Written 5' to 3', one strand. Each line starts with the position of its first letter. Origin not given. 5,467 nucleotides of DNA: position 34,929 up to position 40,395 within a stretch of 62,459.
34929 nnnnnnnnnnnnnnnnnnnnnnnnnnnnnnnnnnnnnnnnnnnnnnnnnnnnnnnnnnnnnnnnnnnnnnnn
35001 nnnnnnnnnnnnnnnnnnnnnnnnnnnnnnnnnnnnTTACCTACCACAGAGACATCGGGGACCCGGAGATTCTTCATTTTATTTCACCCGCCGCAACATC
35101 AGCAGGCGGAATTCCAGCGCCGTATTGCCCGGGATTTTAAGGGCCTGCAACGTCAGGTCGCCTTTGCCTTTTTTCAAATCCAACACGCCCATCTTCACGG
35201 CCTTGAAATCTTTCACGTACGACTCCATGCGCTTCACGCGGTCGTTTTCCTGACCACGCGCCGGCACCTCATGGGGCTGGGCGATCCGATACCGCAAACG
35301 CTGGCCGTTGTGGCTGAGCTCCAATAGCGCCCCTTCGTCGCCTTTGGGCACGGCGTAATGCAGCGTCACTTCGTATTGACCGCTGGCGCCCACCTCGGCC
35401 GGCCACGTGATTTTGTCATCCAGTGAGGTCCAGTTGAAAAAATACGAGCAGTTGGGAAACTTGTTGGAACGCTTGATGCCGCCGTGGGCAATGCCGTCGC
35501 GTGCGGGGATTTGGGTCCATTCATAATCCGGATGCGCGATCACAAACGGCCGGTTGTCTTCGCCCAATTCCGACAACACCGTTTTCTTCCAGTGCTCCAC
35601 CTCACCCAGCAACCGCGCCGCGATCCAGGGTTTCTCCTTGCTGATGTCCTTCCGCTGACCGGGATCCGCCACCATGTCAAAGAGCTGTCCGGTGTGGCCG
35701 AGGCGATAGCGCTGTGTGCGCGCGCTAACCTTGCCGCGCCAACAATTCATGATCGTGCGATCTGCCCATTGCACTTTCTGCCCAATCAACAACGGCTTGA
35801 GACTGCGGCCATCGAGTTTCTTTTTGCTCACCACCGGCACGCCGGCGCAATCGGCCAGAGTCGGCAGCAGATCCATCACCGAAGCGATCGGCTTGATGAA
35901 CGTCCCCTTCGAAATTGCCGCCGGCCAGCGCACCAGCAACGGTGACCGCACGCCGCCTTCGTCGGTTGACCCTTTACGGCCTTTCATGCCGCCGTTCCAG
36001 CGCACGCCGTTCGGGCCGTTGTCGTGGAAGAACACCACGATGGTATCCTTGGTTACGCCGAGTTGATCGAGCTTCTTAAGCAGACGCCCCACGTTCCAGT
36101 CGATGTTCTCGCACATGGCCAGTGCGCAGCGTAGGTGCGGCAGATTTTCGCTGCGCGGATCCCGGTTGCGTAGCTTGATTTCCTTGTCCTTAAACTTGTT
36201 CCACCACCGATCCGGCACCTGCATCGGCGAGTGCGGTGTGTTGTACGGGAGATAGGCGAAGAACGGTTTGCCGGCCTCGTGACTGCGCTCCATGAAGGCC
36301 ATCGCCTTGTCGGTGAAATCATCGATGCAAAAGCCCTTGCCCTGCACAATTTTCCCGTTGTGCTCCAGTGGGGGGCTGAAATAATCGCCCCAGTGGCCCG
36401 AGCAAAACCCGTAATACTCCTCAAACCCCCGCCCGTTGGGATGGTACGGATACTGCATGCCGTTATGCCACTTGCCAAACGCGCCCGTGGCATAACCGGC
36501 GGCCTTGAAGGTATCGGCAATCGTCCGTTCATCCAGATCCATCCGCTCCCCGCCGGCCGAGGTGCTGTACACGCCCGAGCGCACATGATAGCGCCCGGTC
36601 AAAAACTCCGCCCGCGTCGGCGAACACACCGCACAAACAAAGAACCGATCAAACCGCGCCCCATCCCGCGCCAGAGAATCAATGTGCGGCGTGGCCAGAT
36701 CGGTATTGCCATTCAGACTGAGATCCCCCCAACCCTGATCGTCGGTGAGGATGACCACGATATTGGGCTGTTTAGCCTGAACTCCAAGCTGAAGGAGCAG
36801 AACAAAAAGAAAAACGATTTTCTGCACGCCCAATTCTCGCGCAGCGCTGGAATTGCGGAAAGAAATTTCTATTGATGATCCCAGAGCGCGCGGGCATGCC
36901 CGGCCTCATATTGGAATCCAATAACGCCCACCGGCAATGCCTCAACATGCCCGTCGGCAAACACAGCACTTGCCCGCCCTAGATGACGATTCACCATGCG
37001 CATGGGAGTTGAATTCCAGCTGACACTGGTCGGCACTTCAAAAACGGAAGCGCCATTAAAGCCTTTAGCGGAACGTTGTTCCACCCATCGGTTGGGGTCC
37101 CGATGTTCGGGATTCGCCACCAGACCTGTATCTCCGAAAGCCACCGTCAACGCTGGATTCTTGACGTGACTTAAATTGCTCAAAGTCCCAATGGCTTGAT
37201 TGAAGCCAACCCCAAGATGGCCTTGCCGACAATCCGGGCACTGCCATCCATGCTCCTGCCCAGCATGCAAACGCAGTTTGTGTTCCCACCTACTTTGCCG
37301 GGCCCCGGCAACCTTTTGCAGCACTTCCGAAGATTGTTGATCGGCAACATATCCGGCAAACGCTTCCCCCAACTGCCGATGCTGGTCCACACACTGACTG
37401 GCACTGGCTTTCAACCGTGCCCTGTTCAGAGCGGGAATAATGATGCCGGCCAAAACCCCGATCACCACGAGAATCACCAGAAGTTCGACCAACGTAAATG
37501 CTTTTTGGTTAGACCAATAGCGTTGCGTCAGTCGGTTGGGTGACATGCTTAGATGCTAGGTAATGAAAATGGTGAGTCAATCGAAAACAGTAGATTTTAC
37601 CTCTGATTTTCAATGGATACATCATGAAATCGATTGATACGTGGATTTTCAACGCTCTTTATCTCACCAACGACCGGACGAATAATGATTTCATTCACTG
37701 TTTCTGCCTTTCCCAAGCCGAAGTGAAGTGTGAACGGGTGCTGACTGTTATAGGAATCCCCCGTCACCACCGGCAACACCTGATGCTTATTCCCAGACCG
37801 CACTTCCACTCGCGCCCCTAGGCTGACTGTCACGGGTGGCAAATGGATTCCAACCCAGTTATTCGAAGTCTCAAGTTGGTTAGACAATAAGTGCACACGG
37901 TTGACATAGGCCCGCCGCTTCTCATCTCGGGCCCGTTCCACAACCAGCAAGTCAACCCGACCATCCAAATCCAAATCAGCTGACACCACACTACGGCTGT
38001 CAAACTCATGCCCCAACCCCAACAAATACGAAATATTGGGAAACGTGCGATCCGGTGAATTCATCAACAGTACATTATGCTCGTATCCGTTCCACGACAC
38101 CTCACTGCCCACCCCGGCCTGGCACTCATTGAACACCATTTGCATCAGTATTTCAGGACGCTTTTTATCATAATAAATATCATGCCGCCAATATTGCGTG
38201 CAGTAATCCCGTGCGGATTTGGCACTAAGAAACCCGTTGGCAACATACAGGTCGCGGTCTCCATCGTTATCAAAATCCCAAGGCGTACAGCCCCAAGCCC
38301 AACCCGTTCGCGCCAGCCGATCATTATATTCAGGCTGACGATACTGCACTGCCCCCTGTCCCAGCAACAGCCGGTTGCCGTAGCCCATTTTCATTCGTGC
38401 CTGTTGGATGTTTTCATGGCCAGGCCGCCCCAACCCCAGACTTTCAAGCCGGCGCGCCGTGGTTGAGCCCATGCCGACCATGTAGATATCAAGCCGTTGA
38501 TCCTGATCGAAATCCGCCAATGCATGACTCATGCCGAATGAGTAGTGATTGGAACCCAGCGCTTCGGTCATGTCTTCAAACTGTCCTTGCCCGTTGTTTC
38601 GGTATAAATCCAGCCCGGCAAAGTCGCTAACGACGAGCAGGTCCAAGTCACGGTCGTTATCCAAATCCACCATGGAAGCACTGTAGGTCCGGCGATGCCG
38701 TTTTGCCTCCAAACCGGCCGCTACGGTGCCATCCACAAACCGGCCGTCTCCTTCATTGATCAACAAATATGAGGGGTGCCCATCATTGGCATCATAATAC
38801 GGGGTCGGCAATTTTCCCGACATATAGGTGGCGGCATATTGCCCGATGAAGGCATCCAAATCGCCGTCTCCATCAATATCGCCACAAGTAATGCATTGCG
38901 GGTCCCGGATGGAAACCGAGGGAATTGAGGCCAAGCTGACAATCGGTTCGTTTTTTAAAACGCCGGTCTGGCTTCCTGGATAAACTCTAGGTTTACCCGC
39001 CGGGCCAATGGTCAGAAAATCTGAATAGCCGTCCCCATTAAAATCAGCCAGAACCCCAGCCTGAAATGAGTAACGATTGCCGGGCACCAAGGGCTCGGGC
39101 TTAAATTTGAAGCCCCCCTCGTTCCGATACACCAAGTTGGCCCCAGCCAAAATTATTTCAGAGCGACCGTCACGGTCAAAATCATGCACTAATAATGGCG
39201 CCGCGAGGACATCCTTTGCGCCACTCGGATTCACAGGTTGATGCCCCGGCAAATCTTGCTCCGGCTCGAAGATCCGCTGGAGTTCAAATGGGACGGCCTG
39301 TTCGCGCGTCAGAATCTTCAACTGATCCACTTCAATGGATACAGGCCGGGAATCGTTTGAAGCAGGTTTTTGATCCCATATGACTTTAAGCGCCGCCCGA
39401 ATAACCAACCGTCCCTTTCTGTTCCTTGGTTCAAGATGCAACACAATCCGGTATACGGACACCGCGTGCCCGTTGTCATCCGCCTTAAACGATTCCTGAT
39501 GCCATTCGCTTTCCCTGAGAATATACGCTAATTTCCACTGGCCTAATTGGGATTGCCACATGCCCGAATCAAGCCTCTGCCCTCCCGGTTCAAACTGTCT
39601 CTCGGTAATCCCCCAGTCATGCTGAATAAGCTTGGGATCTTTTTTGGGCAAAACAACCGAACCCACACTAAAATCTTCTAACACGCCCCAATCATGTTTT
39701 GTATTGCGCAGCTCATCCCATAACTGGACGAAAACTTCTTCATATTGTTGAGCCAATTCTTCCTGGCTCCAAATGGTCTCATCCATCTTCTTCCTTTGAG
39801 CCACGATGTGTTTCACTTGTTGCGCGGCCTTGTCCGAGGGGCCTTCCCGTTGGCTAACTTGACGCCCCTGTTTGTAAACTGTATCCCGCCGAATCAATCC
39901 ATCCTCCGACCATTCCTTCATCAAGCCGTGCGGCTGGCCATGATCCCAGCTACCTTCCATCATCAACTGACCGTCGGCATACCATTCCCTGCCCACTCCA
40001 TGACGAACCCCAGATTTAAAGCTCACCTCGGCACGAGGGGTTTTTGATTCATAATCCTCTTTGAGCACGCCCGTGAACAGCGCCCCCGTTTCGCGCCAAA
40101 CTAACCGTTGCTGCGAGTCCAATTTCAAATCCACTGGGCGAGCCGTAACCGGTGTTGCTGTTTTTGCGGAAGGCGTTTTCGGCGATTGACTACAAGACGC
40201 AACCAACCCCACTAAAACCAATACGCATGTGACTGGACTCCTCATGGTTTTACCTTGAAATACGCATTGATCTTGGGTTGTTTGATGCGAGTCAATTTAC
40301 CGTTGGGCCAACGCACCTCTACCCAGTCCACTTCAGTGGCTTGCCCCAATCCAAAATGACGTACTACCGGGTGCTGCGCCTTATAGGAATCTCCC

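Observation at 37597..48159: Tandem array of four translationally coupled ~880-aa MORN / FG-GAP(VCBS) / UnbV-ASPIC lipoprotein paralogs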

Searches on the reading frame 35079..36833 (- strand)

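Call 10: search_protein_families(library=pfam, proteins=[window:35079-36833:-], max_evalue=0.001)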
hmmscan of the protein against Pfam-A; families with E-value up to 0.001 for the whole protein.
window:35079-36833:- (584 aa): 2 families
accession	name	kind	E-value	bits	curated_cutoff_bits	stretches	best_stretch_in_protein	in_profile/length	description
PF00884.28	Sulfatase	-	2.8e-59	201.3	25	1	23-332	1-301/301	Sulfatase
PF16347.10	SGSH_C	-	7.3e-09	36.4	29.3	1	293-397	14-131/154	N-sulphoglucosamine sulphohydrolase, C-terminal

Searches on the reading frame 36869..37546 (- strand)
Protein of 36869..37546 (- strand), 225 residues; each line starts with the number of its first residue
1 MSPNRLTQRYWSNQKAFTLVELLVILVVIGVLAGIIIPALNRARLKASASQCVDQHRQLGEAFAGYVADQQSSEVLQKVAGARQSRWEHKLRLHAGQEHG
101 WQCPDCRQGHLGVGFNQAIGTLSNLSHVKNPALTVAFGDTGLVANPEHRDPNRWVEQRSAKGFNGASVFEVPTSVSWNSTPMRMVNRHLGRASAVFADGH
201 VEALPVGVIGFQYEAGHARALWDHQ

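Call 10: search_protein_families(library=pfam, proteins=[window:36869-37546:-], max_evalue=0.001)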
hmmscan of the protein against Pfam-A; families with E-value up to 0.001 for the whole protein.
window:36869-37546:- (225 aa): 1 family
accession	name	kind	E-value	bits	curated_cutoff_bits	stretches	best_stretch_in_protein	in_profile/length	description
PF07963.17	N_methyl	-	1.3e-07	31.4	21.2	1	11-36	1-26/27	Prokaryotic N-terminal methylation motif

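Call 67: search_protein_families(library=ncbifam, proteins=[window:36869-37546:-], max_evalue=0.001)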
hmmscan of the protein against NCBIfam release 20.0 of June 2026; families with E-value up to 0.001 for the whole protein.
window:36869-37546:- (225 aa): 7 families
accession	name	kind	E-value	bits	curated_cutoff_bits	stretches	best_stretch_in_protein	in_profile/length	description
TIGR01710.1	typeII_sec_gspG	equivalog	7.4e-08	32.5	88.85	1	16-69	2-55/134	type II secretion system major pseudopilin GspG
NF040999.1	pilin_ComGC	equivalog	5.2e-07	29.8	75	1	14-52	1-39/84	competence type IV pilus major pilin ComGC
NF007862.0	PRK10574.1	equivalog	2.3e-05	24.5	138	1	13-48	3-38/145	prepilin peptidase-dependent pilin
NF041775.1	typeIV_PilA_Myxo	equivalog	6.3e-05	23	400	1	9-51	5-47/214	type IV pilin protein PilA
TIGR01708.2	typeII_sec_gspH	equivalog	9e-05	22.5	80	1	14-51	1-38/169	type II secretion system minor pseudopilin GspH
NF041013.1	T4P_ComGE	equivalog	0.00031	20.8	49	1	13-47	2-36/83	competence type IV pilus minor pilin ComGE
TIGR02596.1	TIGR02596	subfamily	0.00046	20.3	70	1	17-57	1-45/196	Verru_Chthon cassette protein D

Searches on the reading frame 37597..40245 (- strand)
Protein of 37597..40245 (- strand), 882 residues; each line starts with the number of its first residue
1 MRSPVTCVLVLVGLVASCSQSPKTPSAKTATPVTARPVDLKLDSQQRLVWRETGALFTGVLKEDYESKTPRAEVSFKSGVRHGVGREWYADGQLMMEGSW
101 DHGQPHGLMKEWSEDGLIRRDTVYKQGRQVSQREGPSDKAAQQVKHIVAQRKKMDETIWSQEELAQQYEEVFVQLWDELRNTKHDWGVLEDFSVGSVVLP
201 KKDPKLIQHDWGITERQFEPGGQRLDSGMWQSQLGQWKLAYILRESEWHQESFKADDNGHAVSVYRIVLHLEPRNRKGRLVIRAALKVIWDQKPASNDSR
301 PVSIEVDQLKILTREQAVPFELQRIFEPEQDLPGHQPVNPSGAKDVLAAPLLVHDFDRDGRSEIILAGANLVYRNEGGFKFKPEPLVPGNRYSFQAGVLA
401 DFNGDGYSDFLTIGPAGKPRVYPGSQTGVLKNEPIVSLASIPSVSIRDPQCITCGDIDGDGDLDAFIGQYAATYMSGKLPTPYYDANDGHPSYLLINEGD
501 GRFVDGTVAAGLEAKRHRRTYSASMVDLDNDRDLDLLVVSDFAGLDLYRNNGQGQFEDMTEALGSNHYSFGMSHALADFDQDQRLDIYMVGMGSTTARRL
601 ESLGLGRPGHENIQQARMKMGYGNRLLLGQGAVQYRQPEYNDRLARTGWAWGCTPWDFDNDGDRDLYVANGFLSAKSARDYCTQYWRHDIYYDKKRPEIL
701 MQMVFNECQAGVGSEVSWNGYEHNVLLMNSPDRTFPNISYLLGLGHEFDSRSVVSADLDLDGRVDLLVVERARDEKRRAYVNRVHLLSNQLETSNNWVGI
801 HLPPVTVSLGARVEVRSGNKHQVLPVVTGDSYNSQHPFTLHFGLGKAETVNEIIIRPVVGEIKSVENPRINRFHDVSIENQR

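Call 5: search_protein_families(library=pfam, proteins=[window:37597-40245:-], max_evalue=0.01)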
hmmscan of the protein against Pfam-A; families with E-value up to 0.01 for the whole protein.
window:37597-40245:- (882 aa): 5 families
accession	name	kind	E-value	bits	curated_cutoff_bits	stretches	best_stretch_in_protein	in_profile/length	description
PF13517.12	FG-GAP_3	-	1.7e-39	134.6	26.9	5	527-588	1-60/61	FG-GAP-like repeat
PF01839.29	FG-GAP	-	1.9e-14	53.6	22.1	1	396-418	4-26/37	FG-GAP repeat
PF07593.17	UnbV_ASPIC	-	8.2e-12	45.3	23.4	1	809-873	2-66/68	ASPIC and UnbV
PF07661.19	MORN_2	-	0.0007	20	29.6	0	81-101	1-21/22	MORN repeat variant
PF02493.26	MORN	-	0.002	18.4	22.5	0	76-92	5-21/23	MORN repeat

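Call 6: search_protein_families(library=ncbifam, proteins=[window:37597-40245:-], max_evalue=0.01)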
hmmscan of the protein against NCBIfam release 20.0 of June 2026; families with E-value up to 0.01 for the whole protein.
window:37597-40245:- (882 aa): 1 family
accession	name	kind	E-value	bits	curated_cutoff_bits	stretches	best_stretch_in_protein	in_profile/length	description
NF052323.1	T9SSA_dep_M6i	equivalog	0.0033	15.4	600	0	515-593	781-858/1043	T9SS-dependent M6-like inactivated metalloprotease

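Call 11: search_solved_structures(query=window:37597-40245:-, max_evalue=0.01)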
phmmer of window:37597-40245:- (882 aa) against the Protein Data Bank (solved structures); distinct sequences matched with E-value up to 0.01: 2.
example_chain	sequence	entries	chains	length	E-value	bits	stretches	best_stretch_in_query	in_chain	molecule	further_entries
9etn_A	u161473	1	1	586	5.2e-07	31.2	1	484-600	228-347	Cartilage acidic protein 1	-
8w20_C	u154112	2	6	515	0.00054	21.2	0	353-434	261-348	Secreted esterase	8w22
